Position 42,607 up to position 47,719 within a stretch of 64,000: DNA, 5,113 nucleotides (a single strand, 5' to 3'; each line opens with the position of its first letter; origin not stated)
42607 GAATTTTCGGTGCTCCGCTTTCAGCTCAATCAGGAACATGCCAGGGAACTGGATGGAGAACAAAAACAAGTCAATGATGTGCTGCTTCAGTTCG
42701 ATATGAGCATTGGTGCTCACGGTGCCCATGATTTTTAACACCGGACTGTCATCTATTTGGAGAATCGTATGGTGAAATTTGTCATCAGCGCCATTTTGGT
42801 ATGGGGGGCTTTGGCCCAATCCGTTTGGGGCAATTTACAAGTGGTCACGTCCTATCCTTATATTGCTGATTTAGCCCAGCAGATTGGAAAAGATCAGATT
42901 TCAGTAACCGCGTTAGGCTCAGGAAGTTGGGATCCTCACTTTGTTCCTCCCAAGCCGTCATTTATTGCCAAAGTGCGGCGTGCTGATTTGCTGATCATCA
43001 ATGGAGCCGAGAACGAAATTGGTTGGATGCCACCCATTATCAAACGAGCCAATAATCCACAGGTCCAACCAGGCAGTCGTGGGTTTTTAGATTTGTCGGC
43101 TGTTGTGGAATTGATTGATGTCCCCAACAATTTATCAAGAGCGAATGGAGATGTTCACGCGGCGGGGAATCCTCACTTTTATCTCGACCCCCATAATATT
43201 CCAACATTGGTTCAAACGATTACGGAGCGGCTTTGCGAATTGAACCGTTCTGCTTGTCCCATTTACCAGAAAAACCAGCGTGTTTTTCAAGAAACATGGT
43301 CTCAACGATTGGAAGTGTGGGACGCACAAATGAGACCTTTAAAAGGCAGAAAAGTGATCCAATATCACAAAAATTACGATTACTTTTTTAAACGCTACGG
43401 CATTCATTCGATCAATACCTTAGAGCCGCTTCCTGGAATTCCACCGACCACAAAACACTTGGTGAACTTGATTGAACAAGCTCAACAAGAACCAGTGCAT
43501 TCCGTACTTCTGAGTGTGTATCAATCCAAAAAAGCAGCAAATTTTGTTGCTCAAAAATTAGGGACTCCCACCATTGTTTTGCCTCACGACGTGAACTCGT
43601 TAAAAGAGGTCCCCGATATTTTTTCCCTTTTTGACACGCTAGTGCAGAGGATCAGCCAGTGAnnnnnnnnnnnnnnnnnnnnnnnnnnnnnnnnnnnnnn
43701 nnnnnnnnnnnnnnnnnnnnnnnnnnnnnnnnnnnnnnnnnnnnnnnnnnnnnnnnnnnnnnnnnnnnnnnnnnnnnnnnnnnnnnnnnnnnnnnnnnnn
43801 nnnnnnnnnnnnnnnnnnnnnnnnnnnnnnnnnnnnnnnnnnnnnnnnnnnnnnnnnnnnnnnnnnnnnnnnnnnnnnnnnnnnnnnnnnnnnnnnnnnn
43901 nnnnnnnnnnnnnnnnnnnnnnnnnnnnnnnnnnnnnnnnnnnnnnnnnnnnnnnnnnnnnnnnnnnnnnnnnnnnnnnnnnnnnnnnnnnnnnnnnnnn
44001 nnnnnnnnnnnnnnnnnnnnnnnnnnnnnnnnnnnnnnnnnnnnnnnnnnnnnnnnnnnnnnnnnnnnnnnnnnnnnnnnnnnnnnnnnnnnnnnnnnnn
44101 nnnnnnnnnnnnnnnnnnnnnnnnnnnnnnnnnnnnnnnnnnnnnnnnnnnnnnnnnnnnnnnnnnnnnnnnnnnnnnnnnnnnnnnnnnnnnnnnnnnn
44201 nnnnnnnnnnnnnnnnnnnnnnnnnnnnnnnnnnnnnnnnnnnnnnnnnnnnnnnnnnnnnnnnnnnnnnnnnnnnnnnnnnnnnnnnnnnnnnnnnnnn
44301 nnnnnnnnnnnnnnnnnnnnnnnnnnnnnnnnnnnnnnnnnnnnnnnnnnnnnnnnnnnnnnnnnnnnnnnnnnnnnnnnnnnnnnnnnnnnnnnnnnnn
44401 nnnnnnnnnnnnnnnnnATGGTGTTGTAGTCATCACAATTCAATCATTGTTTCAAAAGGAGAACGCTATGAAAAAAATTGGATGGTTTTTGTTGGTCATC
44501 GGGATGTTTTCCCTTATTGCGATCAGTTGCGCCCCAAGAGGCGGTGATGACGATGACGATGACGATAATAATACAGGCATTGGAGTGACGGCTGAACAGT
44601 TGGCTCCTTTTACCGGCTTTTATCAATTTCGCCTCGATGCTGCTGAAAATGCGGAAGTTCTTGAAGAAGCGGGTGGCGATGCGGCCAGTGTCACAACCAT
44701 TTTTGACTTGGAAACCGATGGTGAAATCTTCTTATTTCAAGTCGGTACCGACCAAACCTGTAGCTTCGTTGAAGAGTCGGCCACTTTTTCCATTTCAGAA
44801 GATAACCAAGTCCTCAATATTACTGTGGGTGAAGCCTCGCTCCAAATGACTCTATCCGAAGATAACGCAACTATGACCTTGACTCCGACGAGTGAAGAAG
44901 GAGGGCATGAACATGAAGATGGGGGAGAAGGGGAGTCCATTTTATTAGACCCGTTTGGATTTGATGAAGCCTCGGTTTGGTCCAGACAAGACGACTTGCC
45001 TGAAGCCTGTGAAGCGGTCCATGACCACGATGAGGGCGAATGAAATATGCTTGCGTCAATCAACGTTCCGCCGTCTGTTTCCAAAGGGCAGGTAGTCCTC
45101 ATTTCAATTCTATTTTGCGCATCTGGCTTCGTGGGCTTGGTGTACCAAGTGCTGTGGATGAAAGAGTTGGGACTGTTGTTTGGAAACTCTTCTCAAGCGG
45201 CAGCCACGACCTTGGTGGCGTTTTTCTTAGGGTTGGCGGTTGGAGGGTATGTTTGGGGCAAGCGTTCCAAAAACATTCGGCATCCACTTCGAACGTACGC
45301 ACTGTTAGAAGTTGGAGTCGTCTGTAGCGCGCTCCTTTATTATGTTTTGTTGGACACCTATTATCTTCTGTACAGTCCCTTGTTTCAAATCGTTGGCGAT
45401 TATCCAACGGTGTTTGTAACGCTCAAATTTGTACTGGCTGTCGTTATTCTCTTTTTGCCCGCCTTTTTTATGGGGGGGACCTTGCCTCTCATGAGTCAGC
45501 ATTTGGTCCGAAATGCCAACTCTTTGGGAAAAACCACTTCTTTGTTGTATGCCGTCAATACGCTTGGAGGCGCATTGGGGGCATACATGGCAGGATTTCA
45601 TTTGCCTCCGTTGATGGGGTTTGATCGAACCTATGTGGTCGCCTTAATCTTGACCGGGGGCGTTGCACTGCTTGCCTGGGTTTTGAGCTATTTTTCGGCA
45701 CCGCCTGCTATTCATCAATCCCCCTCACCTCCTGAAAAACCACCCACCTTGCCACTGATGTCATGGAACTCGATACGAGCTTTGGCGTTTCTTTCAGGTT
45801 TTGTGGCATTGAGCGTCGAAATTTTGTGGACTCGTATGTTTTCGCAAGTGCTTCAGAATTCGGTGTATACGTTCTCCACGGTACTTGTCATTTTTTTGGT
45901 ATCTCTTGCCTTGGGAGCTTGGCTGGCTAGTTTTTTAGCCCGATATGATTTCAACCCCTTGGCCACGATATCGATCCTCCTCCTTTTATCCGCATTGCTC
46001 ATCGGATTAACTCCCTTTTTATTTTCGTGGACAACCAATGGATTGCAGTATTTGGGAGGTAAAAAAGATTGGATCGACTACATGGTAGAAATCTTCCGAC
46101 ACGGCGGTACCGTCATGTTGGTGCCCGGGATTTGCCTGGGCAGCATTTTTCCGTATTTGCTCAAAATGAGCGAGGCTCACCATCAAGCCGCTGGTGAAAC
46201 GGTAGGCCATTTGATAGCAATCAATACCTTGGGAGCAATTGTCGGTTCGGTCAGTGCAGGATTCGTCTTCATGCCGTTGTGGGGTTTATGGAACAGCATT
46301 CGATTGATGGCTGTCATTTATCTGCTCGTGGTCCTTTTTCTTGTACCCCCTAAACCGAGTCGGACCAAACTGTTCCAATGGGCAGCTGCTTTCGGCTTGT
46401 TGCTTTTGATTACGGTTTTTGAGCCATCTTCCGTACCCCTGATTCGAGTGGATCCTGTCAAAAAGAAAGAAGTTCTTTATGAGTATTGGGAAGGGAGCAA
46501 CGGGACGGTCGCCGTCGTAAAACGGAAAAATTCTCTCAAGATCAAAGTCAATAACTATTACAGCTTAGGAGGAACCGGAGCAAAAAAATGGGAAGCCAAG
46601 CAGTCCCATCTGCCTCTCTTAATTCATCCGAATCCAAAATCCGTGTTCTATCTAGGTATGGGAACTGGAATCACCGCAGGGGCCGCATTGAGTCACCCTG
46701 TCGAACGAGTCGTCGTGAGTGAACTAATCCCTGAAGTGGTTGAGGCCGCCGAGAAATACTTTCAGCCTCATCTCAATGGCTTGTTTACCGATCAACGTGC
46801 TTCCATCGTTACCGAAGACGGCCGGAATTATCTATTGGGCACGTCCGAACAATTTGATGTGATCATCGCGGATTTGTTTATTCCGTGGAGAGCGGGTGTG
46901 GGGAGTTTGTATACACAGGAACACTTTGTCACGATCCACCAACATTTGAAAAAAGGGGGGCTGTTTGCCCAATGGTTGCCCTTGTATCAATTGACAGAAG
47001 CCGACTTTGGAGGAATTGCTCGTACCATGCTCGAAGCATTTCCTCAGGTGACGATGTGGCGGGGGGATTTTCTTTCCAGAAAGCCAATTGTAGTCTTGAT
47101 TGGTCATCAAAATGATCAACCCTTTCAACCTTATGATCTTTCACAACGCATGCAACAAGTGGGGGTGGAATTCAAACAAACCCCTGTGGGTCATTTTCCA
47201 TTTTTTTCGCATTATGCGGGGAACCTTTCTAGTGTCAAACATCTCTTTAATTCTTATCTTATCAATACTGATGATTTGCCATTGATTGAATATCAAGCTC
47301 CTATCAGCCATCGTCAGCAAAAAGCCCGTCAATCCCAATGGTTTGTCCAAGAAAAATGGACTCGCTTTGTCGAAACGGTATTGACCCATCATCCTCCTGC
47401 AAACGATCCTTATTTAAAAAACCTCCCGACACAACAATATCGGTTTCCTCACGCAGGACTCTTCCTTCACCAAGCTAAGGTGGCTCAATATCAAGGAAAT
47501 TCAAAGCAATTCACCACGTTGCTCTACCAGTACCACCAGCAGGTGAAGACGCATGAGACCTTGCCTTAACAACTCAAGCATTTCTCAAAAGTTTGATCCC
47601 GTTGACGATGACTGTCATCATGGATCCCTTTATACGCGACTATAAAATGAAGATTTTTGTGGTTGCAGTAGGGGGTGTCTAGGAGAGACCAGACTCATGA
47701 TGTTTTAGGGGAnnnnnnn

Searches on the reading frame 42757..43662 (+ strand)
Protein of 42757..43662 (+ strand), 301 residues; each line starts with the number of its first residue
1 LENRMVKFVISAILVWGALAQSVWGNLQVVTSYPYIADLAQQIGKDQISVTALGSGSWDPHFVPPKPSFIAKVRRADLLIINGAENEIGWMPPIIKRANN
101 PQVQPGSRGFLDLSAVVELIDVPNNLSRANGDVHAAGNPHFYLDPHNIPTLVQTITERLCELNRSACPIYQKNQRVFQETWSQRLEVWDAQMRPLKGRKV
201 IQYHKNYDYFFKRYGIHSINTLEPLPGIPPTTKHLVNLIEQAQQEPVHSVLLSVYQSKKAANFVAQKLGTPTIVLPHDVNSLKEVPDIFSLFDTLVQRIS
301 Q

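Call 42: search_protein_families(library=pfam, proteins=[window:42757-43662:+], max_evalue=0.0001)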
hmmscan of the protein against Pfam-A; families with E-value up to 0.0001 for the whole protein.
window:42757-43662:+ (301 aa): 1 family
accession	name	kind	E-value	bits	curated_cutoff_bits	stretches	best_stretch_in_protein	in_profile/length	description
PF01297.22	ZnuA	-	7e-42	144.2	29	1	29-299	1-260/263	Zinc-uptake complex component A periplasmic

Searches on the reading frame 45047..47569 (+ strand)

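Call 26: search_protein_families(library=ncbifam, proteins=[window:45047-47569:+], max_evalue=0.00001)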
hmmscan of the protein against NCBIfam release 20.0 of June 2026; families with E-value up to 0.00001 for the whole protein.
window:45047-47569:+ (840 aa): 6 families
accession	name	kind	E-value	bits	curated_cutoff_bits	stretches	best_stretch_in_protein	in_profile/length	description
NF037959.1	MFS_SpdSyn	subfamily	9.1e-41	140.1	40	3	254-453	4-199/480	fused MFS/spermidine synthase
NF002956.0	PRK03612.1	equivalog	5.9e-31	107.5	472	1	244-663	23-436/522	polyamine aminopropyltransferase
NF002010.0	PRK00811.1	equivalog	6.9e-25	87.8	260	1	520-671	69-220/287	polyamine aminopropyltransferase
TIGR00417.1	speE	equivalog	1.3e-19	70.5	249.55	1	520-670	63-212/271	spermidine synthase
NF002435.0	PRK01581.1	equivalog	5.2e-08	32.4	537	1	529-640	150-264/374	polyamine aminopropyltransferase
NF003380.0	PRK04457.1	equivalog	6.1e-08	32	304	1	524-641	64-177/265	polyamine aminopropyltransferase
